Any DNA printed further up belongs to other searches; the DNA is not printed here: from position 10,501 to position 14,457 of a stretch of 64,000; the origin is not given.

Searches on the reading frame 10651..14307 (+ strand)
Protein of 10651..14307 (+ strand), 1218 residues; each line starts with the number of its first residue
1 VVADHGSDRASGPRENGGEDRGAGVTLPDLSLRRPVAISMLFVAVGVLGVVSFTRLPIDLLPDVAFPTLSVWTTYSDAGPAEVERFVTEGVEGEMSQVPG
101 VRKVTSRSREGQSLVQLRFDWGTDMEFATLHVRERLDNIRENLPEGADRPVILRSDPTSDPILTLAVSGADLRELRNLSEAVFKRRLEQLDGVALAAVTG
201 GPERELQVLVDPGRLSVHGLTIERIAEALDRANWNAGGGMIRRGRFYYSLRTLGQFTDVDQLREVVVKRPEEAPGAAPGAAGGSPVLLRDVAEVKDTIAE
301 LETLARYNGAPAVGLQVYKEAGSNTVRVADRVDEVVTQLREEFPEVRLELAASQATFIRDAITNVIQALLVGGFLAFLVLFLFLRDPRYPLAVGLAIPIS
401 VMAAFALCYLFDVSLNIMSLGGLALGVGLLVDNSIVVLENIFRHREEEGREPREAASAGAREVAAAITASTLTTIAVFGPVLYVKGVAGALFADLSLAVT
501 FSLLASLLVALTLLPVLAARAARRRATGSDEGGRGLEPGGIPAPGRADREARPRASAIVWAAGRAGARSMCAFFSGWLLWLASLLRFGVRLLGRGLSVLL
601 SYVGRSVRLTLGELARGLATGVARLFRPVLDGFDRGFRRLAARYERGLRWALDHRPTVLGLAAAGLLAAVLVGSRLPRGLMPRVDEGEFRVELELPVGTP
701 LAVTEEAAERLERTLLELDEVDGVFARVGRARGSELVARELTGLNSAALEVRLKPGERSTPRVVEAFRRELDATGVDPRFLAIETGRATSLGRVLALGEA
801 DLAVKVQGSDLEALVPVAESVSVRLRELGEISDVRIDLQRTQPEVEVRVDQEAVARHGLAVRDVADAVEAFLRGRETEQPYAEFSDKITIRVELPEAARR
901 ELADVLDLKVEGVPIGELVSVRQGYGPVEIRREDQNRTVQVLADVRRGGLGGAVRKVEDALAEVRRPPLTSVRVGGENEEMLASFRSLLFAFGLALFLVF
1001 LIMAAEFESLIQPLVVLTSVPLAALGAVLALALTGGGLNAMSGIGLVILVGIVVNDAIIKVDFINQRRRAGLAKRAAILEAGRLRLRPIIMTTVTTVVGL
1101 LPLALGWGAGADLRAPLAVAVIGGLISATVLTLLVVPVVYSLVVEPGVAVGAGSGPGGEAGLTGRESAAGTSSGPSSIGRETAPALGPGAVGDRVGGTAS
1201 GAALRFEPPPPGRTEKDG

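Call 65: search_protein_families(library=pfam, proteins=[window:10651-14307:+], max_evalue=0.0001)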
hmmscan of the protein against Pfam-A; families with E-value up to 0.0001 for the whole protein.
window:10651-14307:+ (1218 aa): 3 families
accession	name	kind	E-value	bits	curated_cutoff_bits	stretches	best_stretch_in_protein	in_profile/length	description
PF00873.25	ACR_tran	-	4.3e-245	816.4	28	2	29-526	3-494/1021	AcrB/AcrD/AcrF family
PF03176.21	MMPL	-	1.9e-10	40.7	20.5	1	310-525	85-306/333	MMPL family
PF02355.23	SecD_SecF_C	-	1.3e-05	25.1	20.5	0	362-514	30-183/189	Protein export membrane protein SecD/SecF, C-terminal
